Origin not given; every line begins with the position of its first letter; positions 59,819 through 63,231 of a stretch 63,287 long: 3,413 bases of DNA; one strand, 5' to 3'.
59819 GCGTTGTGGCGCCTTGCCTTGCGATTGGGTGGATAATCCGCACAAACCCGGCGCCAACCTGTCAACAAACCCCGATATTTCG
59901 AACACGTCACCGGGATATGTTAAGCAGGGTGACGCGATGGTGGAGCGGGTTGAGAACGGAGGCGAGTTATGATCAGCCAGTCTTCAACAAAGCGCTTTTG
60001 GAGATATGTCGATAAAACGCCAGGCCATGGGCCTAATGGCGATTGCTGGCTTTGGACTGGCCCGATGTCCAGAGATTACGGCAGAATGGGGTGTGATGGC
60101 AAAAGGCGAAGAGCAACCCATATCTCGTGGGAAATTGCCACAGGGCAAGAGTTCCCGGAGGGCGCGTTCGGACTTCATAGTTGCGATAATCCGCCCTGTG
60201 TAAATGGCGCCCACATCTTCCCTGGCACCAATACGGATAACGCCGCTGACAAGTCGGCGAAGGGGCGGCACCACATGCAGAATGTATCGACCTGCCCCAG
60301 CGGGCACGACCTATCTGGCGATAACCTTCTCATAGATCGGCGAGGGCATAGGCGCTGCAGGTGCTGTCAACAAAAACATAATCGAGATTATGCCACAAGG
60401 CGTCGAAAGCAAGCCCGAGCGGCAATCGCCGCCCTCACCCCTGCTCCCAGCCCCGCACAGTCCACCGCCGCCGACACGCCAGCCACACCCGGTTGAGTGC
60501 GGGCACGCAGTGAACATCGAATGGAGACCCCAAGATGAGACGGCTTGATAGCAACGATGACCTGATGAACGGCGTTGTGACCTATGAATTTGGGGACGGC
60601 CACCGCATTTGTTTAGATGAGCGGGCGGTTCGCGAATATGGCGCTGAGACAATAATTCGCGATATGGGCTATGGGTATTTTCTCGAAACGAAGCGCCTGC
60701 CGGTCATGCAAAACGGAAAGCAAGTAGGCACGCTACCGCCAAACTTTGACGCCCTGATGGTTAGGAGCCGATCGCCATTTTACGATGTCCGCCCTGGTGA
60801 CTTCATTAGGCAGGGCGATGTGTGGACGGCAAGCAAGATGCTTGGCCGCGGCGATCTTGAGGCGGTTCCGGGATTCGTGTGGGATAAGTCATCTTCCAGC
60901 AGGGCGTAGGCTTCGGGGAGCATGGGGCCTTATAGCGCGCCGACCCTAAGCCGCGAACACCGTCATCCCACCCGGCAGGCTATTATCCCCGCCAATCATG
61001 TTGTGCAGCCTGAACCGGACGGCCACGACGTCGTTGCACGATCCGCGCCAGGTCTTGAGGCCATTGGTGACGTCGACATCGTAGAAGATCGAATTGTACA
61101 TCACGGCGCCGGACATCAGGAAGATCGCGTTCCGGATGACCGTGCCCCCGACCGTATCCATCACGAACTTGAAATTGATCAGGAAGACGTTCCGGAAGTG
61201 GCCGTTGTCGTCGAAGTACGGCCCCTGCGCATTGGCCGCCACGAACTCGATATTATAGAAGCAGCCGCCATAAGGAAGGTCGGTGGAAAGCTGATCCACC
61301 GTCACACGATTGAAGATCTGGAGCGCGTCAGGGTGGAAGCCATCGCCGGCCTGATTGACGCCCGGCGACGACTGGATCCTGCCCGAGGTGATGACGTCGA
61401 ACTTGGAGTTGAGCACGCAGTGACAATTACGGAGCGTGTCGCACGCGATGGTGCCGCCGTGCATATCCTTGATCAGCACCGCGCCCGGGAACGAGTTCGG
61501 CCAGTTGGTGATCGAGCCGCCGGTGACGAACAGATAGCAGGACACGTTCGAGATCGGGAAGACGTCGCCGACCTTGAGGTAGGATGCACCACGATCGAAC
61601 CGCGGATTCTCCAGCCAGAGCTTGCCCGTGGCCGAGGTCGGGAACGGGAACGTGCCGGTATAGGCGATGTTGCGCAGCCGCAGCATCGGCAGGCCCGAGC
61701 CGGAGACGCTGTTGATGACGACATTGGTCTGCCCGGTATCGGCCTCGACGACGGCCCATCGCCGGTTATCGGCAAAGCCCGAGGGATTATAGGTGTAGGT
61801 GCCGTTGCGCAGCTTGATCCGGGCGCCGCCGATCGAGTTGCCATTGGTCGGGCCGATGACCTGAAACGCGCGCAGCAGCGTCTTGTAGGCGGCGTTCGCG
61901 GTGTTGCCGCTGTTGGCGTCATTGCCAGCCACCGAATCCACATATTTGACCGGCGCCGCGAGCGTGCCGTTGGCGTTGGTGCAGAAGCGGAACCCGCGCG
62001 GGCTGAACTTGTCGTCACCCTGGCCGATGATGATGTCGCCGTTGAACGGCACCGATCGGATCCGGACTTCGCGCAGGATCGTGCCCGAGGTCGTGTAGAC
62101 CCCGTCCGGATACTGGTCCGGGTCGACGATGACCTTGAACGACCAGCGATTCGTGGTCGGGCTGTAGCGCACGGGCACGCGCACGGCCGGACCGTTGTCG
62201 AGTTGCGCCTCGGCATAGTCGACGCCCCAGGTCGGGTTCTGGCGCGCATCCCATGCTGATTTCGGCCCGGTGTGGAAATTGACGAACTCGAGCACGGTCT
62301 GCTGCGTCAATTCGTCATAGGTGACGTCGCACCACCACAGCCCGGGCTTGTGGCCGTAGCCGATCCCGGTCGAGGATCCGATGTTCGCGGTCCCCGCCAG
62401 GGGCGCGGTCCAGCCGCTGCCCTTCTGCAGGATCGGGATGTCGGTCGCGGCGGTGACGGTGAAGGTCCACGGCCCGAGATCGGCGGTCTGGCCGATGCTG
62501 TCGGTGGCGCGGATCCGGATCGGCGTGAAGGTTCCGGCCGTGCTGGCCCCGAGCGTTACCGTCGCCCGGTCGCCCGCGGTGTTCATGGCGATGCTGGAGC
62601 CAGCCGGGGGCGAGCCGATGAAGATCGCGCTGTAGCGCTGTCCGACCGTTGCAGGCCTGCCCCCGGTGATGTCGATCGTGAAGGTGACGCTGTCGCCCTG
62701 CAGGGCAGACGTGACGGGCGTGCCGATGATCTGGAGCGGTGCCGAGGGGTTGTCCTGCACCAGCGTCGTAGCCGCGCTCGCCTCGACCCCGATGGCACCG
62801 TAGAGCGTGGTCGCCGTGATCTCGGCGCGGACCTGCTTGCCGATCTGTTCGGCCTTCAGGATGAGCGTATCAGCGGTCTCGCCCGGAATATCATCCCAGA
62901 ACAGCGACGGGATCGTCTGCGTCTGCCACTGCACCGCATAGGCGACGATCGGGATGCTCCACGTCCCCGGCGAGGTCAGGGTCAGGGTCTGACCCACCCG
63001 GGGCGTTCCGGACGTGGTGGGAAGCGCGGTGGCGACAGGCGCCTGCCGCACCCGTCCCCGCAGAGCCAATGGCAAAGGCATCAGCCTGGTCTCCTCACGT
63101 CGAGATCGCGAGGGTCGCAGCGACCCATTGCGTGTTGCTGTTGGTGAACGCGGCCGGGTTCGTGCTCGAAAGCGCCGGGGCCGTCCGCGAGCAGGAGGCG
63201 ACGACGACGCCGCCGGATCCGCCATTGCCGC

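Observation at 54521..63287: The arc separating the terL halves is a self-contained 16-kb module: an operator-rich promoter region, an A/T-richer accessory block and the enzymatic receptor-binding cluster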

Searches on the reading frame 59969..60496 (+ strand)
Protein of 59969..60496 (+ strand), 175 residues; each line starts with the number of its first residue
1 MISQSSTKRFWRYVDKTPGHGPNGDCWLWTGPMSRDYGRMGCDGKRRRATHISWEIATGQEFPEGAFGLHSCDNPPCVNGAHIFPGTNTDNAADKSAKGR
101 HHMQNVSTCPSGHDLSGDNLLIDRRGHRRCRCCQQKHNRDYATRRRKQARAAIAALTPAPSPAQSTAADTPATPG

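Call 38: search_protein_families(library=pfam, proteins=[window:59969-60496:+], max_evalue=0.01)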
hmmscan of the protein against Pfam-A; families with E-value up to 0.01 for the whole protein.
window:59969-60496:+ (175 aa): 0 families

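Call 101: search_protein_families(library=phrogs, proteins=[window:59969-60496:+], max_evalue=0.01)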
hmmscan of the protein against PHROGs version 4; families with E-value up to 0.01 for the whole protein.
window:59969-60496:+ (175 aa): 7 families
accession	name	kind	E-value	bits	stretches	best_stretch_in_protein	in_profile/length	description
phrog_826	-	DNA, RNA and nucleotide metabolism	7.5e-30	105.4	1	2-154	66-215/281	HNH endonuclease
phrog_1492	-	DNA, RNA and nucleotide metabolism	4.5e-20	73.2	1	62-151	126-217/414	HNH endonuclease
phrog_1872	-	DNA, RNA and nucleotide metabolism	2.3e-18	67.7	1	9-104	22-118/166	endonuclease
phrog_6254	-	DNA, RNA and nucleotide metabolism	6.6e-14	53.5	1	24-154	12-134/154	HNH endonuclease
phrog_3593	-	DNA, RNA and nucleotide metabolism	1.3e-11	45.6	1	4-98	53-143/210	HNH endonuclease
phrog_4842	-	DNA, RNA and nucleotide metabolism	1.2e-07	32.7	1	6-83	63-135/154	HNH endonuclease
phrog_59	-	DNA, RNA and nucleotide metabolism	8.9e-06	26.3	1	9-103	138-243/423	HNH endonuclease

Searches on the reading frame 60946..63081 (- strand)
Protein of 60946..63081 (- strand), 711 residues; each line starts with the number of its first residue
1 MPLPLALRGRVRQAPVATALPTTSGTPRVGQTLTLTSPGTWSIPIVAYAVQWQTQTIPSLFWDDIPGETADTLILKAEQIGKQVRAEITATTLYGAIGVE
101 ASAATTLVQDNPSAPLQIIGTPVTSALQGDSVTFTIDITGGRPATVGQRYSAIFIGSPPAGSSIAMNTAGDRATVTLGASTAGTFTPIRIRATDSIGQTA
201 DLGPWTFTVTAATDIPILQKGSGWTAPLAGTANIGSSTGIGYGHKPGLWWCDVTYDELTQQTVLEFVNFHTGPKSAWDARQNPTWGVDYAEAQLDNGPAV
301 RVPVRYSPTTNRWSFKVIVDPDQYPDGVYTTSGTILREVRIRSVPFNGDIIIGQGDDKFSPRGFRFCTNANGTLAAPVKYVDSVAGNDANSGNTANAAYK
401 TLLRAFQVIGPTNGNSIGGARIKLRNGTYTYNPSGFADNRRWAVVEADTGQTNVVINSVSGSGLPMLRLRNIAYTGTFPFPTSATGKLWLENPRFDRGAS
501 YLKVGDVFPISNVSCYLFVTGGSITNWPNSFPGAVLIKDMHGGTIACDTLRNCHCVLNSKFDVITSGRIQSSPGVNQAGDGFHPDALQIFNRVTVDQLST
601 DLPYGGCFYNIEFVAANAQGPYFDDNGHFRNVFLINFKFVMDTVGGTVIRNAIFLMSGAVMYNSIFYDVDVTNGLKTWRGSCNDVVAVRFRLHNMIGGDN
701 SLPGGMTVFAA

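Call 66: predict_structure(protein=window:60946-63081:-)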
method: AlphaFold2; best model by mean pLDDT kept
length: 711 residues; sequences in the alignment: 1
mean_pLDDT: 36.1   pTM: 0.32
mean pLDDT of the five models: 36.1, 31.1, 28.7, 27.7, 25.2
residues with pLDDT >= 90: 0; 70-90: 0; 50-70: 56; < 50: 655
segments of 3 or more residues with pLDDT < 50: 1-22, 24-157, 159-161, 167-172, 178-420, 434-441, 457-465, 474-486, 496-516, 520-711
pLDDT, mean of each block of 10 residues (from residue 1): 26 27 44 41 34 31 36 42 42 34 26 28 33 45 44 46 50 50 42 43 38 33 27 26 24 24 29 32 34 34 36 35 34 34 35 34 37 33 29 29 39 40 54 47 54 51 52 49 49 44 32 42 41 40 34 34 27 33 30 29 34 33 39 33 34 30 28 27 29 30 30 22
secondary structure, 60 per line:
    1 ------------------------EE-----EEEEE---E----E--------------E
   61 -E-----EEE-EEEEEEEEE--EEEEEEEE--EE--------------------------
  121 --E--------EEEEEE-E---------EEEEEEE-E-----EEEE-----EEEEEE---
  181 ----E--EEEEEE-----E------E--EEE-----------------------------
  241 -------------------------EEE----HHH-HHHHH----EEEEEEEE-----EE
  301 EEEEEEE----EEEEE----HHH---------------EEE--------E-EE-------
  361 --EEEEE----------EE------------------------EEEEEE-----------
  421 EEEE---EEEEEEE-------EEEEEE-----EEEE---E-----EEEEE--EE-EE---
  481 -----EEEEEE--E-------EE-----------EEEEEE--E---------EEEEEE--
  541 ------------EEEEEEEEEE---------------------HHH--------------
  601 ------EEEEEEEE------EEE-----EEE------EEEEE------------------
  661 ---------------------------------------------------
elements in order (helices of 4 or more, strands of 3 or more residues): E32-36 E68-70 E72-80 E83-90 E132-137 E149-155 E163-166 E172-177 E188-193 E209-211 E266-268 H277-281 E286-293 E299-307 E312-316 E339-341 E363-367 E404-409 E421-424 E428-434 E442-447 E453-456 E466-470 E486-491 E515-520 E533-538 E553-562 E607-614 E621-623 E629-631 E638-642
